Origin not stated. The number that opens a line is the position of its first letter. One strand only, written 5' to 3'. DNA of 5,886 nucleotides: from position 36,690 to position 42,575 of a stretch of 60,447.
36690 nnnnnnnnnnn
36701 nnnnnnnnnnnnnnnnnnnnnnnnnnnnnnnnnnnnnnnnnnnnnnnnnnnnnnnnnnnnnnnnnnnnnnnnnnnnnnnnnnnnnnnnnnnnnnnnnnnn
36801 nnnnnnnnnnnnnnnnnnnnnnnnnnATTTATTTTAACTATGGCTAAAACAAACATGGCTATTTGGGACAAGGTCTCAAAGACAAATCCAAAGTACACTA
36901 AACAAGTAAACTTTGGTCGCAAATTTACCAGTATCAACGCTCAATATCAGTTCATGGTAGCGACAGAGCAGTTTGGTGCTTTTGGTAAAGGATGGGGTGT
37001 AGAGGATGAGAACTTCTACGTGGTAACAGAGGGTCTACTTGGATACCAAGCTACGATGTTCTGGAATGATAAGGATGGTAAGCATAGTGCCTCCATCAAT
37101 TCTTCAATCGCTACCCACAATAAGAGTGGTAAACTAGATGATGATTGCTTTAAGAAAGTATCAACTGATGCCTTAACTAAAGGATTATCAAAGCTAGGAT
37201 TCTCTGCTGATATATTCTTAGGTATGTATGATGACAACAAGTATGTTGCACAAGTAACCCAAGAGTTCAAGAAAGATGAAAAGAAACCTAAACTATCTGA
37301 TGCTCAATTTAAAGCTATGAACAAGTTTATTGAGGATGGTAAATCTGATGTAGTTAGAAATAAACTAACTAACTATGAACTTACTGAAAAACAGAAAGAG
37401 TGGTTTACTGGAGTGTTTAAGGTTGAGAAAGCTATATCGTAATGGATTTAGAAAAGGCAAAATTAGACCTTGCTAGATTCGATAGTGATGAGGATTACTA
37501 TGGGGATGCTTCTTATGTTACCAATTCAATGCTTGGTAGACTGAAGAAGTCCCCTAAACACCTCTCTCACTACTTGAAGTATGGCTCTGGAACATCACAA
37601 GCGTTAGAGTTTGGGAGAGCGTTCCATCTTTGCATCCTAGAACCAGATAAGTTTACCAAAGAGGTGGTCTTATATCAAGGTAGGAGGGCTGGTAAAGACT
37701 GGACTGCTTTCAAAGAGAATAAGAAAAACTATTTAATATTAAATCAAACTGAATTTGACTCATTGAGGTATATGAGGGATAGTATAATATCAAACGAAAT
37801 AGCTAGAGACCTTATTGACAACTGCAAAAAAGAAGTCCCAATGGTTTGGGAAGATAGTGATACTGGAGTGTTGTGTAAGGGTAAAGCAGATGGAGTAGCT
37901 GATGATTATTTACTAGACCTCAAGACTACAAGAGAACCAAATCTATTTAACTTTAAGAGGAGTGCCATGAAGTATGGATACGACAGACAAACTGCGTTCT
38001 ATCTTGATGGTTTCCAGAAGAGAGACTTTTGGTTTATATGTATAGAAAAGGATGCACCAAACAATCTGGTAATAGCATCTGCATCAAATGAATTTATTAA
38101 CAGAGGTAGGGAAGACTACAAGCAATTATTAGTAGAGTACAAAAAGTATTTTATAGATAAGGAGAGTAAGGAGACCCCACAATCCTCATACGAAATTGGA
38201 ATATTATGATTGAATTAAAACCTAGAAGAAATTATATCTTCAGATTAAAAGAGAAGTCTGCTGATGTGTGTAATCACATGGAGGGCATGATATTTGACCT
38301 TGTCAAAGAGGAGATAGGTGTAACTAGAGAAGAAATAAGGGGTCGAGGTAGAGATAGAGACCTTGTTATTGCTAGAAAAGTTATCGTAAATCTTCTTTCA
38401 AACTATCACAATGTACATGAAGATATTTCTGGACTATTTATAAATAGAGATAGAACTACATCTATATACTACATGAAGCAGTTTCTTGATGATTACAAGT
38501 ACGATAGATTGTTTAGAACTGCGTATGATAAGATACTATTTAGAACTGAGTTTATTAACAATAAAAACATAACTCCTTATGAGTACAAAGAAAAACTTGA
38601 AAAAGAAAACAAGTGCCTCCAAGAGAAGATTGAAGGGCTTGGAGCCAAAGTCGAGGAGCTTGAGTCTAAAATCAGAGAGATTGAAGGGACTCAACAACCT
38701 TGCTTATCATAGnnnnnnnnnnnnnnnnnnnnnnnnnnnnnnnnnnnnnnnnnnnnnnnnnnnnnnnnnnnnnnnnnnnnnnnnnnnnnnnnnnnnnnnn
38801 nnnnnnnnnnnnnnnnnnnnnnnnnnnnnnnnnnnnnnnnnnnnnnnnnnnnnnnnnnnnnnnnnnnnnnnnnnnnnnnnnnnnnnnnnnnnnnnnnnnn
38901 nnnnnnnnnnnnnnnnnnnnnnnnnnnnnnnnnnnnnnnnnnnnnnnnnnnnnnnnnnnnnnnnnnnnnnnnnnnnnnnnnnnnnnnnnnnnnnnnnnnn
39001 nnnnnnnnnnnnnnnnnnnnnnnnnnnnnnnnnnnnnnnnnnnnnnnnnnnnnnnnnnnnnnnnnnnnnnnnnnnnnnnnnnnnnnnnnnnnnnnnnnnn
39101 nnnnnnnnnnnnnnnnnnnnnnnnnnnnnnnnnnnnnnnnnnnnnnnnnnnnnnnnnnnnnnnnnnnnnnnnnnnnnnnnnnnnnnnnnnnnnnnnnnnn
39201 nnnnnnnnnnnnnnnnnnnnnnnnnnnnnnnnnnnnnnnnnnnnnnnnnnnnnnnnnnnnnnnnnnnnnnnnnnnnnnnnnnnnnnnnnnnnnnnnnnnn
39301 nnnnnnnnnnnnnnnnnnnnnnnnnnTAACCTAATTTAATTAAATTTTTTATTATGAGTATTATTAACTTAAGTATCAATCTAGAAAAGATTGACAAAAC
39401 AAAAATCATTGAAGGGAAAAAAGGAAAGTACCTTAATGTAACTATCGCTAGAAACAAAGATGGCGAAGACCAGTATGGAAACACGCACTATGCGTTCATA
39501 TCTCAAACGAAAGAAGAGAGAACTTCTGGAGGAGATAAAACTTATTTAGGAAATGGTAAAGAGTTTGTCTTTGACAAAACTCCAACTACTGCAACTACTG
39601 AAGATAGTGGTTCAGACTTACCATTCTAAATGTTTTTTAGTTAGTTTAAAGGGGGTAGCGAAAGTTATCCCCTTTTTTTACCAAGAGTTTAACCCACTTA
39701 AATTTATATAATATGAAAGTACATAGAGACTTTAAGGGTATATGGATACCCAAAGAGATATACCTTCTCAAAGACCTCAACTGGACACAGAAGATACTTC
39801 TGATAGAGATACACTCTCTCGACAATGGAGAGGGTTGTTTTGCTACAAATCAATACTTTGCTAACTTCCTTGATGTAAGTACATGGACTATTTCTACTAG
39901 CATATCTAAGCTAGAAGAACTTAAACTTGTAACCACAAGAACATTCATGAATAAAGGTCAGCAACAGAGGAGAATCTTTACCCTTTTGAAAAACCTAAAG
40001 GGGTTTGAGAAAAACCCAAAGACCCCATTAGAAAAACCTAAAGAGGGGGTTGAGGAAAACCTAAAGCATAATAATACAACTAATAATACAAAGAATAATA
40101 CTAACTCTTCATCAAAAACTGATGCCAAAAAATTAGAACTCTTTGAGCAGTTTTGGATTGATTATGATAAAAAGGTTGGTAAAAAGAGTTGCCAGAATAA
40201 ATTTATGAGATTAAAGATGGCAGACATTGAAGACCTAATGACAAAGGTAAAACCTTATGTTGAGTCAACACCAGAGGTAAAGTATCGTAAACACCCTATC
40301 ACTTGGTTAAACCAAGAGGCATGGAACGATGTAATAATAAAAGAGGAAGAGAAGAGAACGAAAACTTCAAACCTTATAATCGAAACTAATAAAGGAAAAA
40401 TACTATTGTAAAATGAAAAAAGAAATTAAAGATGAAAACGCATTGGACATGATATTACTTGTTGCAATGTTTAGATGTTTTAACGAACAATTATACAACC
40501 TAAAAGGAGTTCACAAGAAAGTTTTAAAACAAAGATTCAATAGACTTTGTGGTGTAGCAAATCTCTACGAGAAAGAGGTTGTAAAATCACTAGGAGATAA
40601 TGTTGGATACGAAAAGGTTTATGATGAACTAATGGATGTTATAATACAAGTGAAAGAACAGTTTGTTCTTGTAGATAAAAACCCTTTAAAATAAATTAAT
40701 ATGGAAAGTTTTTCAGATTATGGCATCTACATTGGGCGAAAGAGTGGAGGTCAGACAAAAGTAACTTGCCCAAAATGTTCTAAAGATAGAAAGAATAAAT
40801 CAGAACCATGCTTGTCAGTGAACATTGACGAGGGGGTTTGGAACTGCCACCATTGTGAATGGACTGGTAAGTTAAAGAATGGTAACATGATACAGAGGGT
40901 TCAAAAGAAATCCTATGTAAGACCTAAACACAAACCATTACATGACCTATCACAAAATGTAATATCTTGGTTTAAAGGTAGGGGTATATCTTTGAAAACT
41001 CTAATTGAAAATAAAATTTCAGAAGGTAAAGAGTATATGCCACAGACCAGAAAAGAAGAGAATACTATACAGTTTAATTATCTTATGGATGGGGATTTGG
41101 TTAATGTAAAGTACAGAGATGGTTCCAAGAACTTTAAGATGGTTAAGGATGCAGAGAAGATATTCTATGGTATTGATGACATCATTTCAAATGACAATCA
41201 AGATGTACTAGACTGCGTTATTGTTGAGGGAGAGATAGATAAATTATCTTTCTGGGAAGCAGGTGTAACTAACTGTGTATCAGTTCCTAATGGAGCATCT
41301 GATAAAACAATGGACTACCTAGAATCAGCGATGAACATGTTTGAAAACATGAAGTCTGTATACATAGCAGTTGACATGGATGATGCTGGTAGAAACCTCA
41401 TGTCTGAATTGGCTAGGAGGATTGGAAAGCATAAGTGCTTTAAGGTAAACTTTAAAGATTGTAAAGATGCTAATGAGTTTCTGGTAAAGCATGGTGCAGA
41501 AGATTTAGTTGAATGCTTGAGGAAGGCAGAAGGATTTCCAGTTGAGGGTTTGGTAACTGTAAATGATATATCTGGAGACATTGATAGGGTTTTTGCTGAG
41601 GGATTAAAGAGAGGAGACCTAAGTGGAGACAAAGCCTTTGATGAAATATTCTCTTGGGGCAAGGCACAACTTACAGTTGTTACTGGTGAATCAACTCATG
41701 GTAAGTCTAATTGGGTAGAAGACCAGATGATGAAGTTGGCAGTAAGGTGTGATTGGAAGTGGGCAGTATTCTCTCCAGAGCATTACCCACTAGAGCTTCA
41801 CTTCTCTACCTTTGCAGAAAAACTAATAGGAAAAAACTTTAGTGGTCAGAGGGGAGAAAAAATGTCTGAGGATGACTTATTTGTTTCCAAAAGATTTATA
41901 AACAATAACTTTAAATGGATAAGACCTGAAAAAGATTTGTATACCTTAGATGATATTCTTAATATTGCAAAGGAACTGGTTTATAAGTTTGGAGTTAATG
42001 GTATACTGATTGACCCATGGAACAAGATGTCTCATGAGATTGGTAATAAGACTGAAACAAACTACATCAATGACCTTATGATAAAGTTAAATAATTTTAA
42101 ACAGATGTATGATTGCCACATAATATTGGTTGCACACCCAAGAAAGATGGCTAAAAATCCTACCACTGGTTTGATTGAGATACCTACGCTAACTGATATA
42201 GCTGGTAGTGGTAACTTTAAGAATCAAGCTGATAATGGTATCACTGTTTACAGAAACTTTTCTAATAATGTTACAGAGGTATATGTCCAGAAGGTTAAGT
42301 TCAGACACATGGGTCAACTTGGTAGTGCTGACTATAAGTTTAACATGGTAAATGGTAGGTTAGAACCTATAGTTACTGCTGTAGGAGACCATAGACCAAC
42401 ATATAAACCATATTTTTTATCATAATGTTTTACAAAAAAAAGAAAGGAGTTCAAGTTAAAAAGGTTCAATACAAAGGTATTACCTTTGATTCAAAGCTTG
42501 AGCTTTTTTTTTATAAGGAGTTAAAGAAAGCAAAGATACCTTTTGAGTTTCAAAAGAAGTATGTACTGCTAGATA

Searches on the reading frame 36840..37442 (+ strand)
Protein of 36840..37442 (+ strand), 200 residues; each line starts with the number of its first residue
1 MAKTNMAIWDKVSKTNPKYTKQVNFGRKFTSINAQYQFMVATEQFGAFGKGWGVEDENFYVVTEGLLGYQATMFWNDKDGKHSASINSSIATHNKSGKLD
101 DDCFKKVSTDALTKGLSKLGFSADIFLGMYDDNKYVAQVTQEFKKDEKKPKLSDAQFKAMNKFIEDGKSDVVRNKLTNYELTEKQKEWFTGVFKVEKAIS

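Call 15: search_protein_families(library=phrogs, proteins=[window:36840-37442:+], max_evalue=0.0001)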
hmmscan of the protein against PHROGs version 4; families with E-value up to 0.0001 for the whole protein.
window:36840-37442:+ (200 aa): 3 families
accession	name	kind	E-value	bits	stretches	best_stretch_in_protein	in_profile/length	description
phrog_7838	-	DNA, RNA and nucleotide metabolism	4.7e-39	135.4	1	2-165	2-176/242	exonuclease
phrog_2489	-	DNA, RNA and nucleotide metabolism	3.7e-26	92.6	2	3-55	462-514/728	exonuclease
phrog_7792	-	unknown function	8.5e-23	82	1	3-167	7-179/255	-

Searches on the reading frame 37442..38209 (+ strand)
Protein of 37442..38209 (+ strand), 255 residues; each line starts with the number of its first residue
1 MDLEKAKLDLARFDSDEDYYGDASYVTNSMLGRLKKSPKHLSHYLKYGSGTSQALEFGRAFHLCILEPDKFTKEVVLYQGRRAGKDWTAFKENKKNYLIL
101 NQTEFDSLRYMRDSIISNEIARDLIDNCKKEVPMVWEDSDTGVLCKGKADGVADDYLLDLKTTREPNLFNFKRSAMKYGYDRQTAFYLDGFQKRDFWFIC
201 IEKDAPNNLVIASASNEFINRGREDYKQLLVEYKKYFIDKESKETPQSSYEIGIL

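Call 15: search_protein_families(library=phrogs, proteins=[window:37442-38209:+], max_evalue=0.0001)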
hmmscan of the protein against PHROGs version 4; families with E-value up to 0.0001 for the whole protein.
window:37442-38209:+ (255 aa): 2 families
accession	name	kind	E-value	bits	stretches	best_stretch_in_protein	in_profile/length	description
phrog_412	-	DNA, RNA and nucleotide metabolism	7.1e-50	171.5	1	15-240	145-388/440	exonuclease VIII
phrog_607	-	DNA, RNA and nucleotide metabolism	7.6e-13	48.6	1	96-237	704-851/883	exonuclease VII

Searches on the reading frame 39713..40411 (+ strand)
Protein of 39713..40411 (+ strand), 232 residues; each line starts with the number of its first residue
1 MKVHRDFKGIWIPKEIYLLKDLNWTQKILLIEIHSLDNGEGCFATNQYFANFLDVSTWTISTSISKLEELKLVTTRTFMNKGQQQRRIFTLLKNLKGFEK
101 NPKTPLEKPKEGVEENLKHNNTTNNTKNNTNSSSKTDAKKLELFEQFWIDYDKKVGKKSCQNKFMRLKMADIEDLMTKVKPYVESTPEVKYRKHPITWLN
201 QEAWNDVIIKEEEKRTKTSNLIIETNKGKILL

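Call 15: search_protein_families(library=phrogs, proteins=[window:39713-40411:+], max_evalue=0.0001)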
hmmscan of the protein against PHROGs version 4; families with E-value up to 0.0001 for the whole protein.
window:39713-40411:+ (232 aa): 10 families
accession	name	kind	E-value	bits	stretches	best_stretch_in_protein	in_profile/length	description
phrog_270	-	DNA, RNA and nucleotide metabolism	1.8e-31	110.9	1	6-212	29-254/383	replication initiation protein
phrog_2880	-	DNA, RNA and nucleotide metabolism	2e-14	54.5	1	21-168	25-191/459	replication initiation protein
phrog_428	-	DNA, RNA and nucleotide metabolism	8e-10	39.4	1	10-158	91-248/455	replication initiation protein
phrog_16304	-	unknown function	1.5e-09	39.1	1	93-220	95-229/244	-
phrog_9474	-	DNA, RNA and nucleotide metabolism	1.7e-08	35.4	1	112-216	144-257/288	replication initiation protein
phrog_678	-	DNA, RNA and nucleotide metabolism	6.4e-08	33.5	1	23-146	72-196/346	replication initiation O-like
phrog_186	-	DNA, RNA and nucleotide metabolism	9.7e-07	29.7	1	4-177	17-195/308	DnaD-like helicase loader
phrog_9327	-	DNA, RNA and nucleotide metabolism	3.4e-06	27.9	1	115-206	143-240/276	primosomal protein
phrog_19658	-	DNA, RNA and nucleotide metabolism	7.4e-06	26.7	1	16-134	11-141/283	replication initiation protein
phrog_10293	-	unknown function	7.5e-05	23.5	0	137-215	10-92/185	-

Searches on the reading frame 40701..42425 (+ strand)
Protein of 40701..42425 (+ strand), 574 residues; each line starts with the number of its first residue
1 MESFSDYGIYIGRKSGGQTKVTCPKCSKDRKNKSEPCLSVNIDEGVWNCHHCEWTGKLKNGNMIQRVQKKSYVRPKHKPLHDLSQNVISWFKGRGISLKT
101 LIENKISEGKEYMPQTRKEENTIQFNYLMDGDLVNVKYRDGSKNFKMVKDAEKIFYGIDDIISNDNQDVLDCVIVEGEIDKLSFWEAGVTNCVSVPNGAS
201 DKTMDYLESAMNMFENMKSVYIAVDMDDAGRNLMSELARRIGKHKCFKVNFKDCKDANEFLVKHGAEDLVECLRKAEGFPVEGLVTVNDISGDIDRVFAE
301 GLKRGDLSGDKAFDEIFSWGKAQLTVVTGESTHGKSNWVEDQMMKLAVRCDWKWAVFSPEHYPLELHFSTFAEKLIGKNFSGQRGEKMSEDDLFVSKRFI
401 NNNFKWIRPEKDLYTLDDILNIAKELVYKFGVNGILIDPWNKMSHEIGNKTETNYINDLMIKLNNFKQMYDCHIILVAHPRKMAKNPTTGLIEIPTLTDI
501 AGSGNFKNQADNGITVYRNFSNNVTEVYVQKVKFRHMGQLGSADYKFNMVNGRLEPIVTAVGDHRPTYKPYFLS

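Call 15: search_protein_families(library=phrogs, proteins=[window:40701-42425:+], max_evalue=0.0001)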
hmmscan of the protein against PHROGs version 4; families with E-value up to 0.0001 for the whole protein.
window:40701-42425:+ (574 aa): 6 families
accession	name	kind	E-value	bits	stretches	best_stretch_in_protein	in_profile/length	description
phrog_239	-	DNA, RNA and nucleotide metabolism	1.9e-85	289.4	1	14-557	36-599/801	DNA primase/helicase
phrog_18375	-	DNA, RNA and nucleotide metabolism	1.7e-28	100.3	1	298-543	351-600/644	DNA primase/helicase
phrog_5482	-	unknown function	5.9e-27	95.3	1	317-523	47-253/341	-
phrog_19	-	DNA, RNA and nucleotide metabolism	1.9e-13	51.2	1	379-559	408-583/621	DnaB-like replicative helicase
phrog_849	-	DNA, RNA and nucleotide metabolism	3.4e-08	33.9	1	163-279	235-346/435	DNA primase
phrog_6444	-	DNA, RNA and nucleotide metabolism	1.5e-05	25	1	166-277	256-367/577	DNA primase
